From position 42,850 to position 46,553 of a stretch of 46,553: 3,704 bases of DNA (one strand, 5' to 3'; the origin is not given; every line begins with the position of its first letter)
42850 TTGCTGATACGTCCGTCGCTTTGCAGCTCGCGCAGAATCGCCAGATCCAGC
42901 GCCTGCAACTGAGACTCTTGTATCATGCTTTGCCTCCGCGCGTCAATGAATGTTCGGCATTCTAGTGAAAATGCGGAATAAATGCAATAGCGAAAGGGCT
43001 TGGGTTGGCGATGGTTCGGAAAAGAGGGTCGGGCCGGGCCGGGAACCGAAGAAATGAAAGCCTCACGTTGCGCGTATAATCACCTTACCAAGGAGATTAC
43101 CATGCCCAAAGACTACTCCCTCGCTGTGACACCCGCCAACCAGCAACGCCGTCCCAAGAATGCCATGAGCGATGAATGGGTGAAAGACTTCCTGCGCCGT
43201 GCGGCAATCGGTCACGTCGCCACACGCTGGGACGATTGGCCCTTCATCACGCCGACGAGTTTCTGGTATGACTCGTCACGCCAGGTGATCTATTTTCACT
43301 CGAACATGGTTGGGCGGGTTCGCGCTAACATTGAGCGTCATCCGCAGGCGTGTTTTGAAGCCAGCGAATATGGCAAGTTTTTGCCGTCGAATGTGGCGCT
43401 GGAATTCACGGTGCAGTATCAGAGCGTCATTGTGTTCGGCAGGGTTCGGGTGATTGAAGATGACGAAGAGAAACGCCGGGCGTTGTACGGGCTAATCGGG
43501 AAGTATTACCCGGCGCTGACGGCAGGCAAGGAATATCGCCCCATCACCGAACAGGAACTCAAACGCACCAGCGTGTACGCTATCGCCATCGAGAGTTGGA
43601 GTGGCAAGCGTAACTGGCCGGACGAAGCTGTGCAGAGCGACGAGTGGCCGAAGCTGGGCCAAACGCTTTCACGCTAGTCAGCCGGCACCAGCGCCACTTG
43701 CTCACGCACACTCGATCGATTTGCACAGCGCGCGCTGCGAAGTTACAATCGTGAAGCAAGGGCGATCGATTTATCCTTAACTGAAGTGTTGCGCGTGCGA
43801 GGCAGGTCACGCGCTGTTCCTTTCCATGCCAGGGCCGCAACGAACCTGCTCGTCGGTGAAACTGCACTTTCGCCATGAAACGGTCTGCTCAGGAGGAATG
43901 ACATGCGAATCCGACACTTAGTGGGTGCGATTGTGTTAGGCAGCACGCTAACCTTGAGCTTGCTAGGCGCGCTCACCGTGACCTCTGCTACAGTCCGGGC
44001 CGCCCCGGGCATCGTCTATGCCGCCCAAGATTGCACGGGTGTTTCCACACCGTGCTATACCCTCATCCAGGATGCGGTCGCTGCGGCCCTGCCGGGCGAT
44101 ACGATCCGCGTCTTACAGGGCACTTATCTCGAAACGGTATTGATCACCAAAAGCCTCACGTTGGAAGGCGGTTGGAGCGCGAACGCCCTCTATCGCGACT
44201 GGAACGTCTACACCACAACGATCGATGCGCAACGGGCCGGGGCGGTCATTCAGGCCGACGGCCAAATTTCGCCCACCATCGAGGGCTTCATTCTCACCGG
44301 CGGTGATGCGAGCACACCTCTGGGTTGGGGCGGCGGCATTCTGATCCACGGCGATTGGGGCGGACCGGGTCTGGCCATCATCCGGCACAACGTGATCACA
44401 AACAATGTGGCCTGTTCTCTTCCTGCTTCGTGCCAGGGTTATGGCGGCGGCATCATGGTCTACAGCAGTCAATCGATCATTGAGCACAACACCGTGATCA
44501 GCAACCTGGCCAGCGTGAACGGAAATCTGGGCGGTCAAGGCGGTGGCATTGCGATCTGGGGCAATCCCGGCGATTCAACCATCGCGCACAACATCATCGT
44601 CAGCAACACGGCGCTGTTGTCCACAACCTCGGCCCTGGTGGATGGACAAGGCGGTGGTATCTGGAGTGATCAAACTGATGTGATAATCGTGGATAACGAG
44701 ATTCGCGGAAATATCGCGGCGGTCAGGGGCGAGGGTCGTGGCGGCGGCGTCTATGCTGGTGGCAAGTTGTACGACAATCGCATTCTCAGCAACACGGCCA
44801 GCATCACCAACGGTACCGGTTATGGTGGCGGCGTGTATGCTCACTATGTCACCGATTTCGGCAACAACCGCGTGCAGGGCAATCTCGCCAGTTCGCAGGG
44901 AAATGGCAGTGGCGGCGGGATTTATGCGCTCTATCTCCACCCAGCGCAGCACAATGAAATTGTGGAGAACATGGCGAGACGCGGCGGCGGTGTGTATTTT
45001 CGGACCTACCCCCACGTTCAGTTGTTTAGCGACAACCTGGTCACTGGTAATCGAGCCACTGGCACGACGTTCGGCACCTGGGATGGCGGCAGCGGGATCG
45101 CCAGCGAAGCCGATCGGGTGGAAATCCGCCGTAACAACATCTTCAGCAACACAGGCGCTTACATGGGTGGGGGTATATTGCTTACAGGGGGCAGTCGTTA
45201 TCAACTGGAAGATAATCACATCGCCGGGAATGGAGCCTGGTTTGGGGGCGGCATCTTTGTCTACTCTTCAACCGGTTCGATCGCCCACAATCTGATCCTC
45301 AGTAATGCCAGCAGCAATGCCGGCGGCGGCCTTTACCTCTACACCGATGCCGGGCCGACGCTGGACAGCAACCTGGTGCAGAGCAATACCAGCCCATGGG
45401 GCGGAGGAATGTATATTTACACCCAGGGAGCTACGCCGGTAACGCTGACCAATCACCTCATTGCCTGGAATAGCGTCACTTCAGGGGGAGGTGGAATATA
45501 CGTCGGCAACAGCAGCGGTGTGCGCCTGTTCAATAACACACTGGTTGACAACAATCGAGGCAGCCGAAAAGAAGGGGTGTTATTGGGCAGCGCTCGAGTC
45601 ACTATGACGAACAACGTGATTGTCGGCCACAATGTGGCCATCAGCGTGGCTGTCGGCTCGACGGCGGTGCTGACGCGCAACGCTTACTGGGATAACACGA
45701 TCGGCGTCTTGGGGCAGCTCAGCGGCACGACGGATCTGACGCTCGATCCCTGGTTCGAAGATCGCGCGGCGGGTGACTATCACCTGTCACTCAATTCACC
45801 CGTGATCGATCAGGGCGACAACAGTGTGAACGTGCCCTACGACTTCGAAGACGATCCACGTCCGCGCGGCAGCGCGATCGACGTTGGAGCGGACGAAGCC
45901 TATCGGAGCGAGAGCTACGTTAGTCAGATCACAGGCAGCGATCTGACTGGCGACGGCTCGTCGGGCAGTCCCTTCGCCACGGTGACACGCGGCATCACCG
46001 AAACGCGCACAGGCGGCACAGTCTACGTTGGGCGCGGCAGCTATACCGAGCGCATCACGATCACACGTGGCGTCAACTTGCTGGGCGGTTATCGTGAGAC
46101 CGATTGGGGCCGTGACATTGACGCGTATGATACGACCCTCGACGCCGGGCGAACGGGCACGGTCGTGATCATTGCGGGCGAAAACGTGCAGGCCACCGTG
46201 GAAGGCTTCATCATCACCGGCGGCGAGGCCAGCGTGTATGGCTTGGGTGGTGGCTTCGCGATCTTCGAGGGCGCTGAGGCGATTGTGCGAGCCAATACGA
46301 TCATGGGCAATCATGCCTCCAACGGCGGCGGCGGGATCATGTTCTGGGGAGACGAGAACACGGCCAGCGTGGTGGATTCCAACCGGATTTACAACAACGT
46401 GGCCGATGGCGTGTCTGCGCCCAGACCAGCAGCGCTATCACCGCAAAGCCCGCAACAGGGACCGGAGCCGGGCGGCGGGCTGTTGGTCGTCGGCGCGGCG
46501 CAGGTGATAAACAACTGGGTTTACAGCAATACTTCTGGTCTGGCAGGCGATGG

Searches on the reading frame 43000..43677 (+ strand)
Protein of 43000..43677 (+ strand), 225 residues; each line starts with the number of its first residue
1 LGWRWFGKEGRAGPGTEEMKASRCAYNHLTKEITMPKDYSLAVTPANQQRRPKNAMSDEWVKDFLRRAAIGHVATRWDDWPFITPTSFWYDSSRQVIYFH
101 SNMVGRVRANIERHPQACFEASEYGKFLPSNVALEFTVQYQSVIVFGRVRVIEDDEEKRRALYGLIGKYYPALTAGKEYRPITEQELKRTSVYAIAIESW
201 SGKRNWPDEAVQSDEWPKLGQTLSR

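Call 52: search_protein_families(library=pfam, proteins=[window:43000-43677:+], max_evalue=0.001)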
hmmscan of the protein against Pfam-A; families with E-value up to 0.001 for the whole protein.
window:43000-43677:+ (225 aa): 3 families
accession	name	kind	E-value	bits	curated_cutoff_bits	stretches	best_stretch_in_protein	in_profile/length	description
PF12900.13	Pyridox_ox_2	-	1.3e-25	90.5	27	1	61-204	5-140/140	Pyridoxamine 5'-phosphate oxidase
PF01243.27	PNPOx_N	-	2.7e-09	37.9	28.1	1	59-201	3-117/120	Pyridoxamine 5'-phosphate oxidase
PF04299.18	FMN_bind_2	-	7e-05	23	22.4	1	56-171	10-136/168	Putative FMN-binding domain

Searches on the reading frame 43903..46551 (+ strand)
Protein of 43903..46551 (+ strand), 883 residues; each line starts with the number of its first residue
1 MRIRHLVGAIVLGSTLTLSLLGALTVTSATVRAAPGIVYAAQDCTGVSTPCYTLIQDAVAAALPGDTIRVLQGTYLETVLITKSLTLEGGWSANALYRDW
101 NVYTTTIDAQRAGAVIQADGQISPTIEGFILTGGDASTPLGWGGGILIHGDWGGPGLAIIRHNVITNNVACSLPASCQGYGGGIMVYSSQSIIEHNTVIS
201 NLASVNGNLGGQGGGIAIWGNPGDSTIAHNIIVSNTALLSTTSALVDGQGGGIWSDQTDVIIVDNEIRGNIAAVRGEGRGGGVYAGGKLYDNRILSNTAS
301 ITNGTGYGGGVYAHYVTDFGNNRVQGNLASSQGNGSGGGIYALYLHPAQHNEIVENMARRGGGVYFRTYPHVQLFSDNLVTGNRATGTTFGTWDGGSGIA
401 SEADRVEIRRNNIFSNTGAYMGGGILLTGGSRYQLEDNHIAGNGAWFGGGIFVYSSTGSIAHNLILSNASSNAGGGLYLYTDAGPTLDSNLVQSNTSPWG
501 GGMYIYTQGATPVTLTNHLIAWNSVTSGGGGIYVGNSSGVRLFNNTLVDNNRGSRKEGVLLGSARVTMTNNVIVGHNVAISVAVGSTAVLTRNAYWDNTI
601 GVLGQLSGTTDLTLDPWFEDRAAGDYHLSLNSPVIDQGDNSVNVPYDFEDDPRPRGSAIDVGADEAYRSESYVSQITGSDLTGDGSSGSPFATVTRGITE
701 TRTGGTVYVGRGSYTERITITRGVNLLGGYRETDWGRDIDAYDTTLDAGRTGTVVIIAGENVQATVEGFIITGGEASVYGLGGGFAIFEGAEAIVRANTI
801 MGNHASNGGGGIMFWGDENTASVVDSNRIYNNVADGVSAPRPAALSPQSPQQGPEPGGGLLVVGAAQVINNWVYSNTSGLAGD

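Call 52: search_protein_families(library=pfam, proteins=[window:43903-46551:+], max_evalue=0.001)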
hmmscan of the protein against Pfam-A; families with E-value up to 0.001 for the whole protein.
window:43903-46551:+ (883 aa): 2 families
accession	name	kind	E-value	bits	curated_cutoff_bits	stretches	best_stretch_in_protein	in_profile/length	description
PF05048.19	NosD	-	4.2e-18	66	23.6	2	406-507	70-157/212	Periplasmic copper-binding protein (NosD)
PF17161.10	DUF5123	-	0.00019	23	35.1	0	543-639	4-110/113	Domain of unknown function (DUF5123)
